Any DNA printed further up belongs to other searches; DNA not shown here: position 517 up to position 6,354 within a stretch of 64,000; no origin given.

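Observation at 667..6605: Distant second giant module (177 aa + ~1802 aa), paralogous to parts of both other loci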

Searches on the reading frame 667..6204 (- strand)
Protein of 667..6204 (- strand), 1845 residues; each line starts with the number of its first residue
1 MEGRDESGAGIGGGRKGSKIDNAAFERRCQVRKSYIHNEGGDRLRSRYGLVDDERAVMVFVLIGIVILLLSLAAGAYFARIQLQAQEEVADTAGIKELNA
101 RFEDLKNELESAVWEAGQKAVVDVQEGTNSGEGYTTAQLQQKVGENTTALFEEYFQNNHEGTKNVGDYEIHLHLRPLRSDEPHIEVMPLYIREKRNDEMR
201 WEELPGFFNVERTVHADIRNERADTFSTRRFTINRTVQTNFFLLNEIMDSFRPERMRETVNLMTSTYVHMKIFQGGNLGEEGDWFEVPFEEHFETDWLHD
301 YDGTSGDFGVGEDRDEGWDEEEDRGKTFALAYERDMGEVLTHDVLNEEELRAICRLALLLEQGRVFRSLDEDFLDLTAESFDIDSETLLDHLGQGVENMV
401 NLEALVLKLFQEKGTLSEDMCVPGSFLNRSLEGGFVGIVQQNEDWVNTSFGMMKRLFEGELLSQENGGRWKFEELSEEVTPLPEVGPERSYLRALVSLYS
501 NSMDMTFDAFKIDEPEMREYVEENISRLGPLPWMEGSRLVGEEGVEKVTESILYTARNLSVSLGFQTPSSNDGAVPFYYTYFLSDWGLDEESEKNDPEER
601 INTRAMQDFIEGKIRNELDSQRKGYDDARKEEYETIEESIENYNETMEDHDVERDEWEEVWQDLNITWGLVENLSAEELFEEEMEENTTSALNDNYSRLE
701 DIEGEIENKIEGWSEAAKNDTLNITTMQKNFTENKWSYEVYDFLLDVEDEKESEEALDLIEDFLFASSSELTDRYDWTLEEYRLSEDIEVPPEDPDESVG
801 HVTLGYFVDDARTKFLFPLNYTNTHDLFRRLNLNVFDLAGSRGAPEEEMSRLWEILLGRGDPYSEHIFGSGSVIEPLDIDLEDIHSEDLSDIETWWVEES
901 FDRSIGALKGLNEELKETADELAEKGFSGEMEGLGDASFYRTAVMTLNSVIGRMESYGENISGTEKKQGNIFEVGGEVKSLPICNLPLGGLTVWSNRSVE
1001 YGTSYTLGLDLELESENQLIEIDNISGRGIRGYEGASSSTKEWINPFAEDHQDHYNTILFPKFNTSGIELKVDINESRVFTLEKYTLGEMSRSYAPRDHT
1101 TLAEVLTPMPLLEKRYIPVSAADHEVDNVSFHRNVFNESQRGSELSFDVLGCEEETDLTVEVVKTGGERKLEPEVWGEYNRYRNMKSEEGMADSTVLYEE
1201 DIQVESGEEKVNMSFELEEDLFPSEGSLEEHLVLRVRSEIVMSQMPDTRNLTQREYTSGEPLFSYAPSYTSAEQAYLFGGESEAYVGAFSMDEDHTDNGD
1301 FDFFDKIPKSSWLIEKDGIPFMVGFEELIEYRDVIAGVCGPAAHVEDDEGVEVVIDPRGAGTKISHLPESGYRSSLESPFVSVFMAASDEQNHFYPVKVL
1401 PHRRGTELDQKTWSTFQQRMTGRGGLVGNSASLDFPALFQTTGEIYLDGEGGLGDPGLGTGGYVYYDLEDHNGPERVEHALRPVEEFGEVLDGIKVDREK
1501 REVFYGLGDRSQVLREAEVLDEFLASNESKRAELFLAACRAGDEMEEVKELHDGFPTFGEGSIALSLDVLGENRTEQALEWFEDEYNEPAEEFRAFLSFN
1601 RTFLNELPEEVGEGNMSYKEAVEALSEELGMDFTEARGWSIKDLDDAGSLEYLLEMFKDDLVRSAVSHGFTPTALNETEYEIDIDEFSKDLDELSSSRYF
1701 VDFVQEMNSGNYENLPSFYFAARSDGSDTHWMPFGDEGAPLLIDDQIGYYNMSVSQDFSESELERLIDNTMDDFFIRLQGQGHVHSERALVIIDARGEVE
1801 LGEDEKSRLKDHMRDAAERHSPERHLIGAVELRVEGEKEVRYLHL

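Call 7: search_protein_families(library=pfam, max_evalue=0.1, proteins=[window:667-6204:-])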
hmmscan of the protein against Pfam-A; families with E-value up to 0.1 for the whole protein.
window:667-6204:- (1845 aa): 0 families

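Call 11: find_homologous_proteins(query=window:667-6075:-, max_evalue=0.001)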
Query window:667-6075:- (1802 aa): 13 proteins with E <= 0.001 among 8000 candidates.
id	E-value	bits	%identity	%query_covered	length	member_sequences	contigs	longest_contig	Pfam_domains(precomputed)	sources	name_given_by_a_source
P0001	0.0e+0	4082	100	100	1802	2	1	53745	-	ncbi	ncbi:MAG: hypothetical protein ACOCTR_01625 [Candidatus Natronoplasma sp.]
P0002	0.0e+0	2271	57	100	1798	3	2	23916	-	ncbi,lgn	-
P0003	0.0e+0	2245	56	100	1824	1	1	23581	-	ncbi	ncbi:MAG: hypothetical protein V5A88_03175 [Candidatus Thermoplasmatota archaeon]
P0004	0.0e+0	2129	54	100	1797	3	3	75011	-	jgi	-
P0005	0.0e+0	1602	43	100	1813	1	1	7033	-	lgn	-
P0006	0.0e+0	1586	43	100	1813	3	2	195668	-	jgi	-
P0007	0.0e+0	1510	42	100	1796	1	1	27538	-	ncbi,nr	ncbi:MAG: hypothetical protein KGY76_05285 [Candidatus Thermoplasmatota archaeon]|nr:hypothetical pr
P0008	0.0e+0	1410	41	100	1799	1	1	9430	-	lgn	-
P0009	0.0e+0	1049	35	100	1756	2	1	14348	-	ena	-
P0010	0.0e+0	1020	34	100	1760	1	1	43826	-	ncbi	-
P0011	8.8e-287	973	33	100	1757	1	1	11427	-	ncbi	-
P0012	1.0e-237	811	32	100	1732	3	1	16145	-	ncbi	-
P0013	2.9e-221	756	38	62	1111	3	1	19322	-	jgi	-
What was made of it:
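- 667..6075 (-): Giant gene, 1802 aa, TTG start. It has a single N-terminal hydrophobic helix, is acidic (21.7% D+E) and has no internal repeats. Natronoplasma sp.: call 11.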

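Call 18: find_encoding_contigs(protein=P0006, flank=10000, max_places=2)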
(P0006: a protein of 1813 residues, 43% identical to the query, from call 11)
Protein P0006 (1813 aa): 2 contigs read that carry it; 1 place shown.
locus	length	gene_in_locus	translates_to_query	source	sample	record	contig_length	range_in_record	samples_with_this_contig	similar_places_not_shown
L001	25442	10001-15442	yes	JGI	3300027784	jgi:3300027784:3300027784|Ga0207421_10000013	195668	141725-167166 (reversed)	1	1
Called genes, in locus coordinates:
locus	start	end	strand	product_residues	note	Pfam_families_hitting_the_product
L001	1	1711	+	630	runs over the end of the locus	PF00270:DEAD, PF04851:ResIII (weak), PF06733:DEAD_2, PF06777:HBB, PF13307:Helicase_C_2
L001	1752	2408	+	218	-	PF02492:cobW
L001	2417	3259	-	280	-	PF13793:Pribosyltran_N, PF00156:Pribosyltran, PF14572:Pribosyl_synth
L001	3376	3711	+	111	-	PF01849:NAC, PF19026:UBA_HYPK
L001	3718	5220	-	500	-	PF01921:tRNA-synt_1f, PF19269:Anticodon_2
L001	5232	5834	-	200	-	PF00156:Pribosyltran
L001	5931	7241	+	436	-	PF03721:UDPG_MGDP_dh_N, PF03807:F420_oxidored (faint), PF00984:UDPG_MGDP_dh, PF03720:UDPG_MGDP_dh_C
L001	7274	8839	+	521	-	PF00924:MS_channel_2nd, PF21082:MS_channel_3rd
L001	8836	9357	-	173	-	PF03266:NTPase_1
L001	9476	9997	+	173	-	-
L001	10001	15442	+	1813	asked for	-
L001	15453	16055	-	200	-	-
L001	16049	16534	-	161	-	-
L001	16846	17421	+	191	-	PF07705:CARDB (weak)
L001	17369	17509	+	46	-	-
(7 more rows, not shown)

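Call 19: find_encoding_contigs(protein=P0010, flank=10000, max_places=2)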
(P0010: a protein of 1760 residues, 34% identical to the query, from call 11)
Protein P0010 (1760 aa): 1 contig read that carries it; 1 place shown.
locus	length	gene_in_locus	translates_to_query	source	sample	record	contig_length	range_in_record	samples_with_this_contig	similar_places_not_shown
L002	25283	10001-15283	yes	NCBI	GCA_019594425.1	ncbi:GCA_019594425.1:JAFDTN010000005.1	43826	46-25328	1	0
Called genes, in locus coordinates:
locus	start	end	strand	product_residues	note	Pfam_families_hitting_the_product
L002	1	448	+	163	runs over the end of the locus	?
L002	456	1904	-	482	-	PF01406:tRNA-synt_1e, PF00133:tRNA-synt_1 (faint), PF01921:tRNA-synt_1f (weak), PF09334:tRNA-synt_1g (weak), PF09190:DALR_2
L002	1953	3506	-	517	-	PF01978:TrmB (faint), PF10771:DUF2582 (faint), PF01409:tRNA-synt_2d, PF00152:tRNA-synt_2 (faint)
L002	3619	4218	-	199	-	-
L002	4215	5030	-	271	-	PF12679:ABC2_membrane_2, PF10920:DUF2705, PF12698:ABC2_membrane_3 (weak)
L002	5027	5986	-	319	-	PF00005:ABC_tran, PF13304:AAA_21 (weak)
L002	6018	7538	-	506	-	PF00221:Lyase_aromatic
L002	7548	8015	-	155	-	PF22769:DCD, PF00692:dUTPase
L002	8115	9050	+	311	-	PF00892:EamA, PF03151:TPT, PF00892:EamA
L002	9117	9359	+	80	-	-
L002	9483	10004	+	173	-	-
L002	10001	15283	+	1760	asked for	-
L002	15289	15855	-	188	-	-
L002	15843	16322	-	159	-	-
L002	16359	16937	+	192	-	-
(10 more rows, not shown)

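Call 21: find_encoding_contigs(protein=P0001, flank=10000, max_places=3)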
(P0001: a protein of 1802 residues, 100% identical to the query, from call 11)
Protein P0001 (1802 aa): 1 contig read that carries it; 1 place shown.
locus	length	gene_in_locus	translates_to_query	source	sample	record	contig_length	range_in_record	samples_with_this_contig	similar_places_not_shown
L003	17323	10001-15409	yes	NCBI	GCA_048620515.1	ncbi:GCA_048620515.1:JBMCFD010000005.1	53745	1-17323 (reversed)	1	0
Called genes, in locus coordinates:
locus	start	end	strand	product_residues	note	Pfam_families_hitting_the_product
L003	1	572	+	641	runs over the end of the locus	PF00270:DEAD, PF04851:ResIII, PF06733:DEAD_2, PF06777:HBB, PF13307:Helicase_C_2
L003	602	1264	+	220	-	PF03193:RsgA_GTPase (faint), PF03308:MeaB (faint), PF02492:cobW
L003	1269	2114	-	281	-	PF13793:Pribosyltran_N, PF00156:Pribosyltran, PF14572:Pribosyl_synth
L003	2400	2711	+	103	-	PF01849:NAC, PF19026:UBA_HYPK (weak)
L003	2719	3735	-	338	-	-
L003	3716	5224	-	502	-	PF01921:tRNA-synt_1f, PF19269:Anticodon_2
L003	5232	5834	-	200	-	PF00156:Pribosyltran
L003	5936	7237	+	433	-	PF03446:NAD_binding_2 (faint), PF03721:UDPG_MGDP_dh_N, PF03807:F420_oxidored (faint), PF00984:UDPG_MGDP_dh, PF03720:UDPG_MGDP_dh_C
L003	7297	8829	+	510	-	PF00924:MS_channel_2nd, PF21082:MS_channel_3rd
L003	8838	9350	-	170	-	PF13173:AAA_14 (faint), PF03266:NTPase_1, PF10649:DUF2478 (weak)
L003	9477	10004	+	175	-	-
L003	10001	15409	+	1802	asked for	-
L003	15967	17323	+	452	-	PF07581:Glug (weak)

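Call 22: find_encoding_contigs(protein=P0004, flank=10000, max_places=2)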
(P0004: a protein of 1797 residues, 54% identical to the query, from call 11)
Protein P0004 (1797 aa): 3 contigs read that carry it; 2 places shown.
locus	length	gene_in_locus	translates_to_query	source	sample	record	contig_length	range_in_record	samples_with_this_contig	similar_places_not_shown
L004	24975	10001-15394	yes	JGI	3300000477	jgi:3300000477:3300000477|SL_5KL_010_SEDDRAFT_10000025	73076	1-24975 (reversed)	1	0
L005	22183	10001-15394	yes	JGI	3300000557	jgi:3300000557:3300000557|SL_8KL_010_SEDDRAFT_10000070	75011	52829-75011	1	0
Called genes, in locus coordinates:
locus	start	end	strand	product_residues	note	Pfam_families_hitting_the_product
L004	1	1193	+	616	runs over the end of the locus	PF00270:DEAD, PF04851:ResIII (faint), PF06733:DEAD_2, PF06777:HBB, PF13307:Helicase_C_2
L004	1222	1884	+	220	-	PF02492:cobW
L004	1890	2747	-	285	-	PF13793:Pribosyltran_N, PF00156:Pribosyltran, PF14572:Pribosyl_synth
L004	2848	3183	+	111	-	PF01849:NAC, PF19026:UBA_HYPK (weak)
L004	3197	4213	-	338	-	-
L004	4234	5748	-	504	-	PF01921:tRNA-synt_1f, PF19269:Anticodon_2 (weak)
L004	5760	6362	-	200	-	PF00156:Pribosyltran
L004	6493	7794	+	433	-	PF03721:UDPG_MGDP_dh_N, PF00984:UDPG_MGDP_dh, PF03720:UDPG_MGDP_dh_C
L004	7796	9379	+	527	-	PF21088:MS_channel_1st (weak), PF00924:MS_channel_2nd, PF21082:MS_channel_3rd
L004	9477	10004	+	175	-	-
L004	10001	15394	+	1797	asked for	-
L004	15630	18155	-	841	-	PF00521:DNA_topoisoIV, PF03989:DNA_gyraseA_C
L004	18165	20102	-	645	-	PF02518:HATPase_c, PF00204:DNA_gyraseB, PF01751:Toprim, PF00986:DNA_gyraseB_C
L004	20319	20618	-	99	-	-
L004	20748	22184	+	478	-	PF13510:Fer2_4, PF00070:Pyr_redox (faint), PF00890:FAD_binding_2 (weak), PF03486:HI0933_like, PF07992:Pyr_redox_2, PF12831:FAD_oxidored, PF13450:NAD_binding_8, PF13738:Pyr_redox_3 (weak), +3 more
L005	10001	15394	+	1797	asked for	-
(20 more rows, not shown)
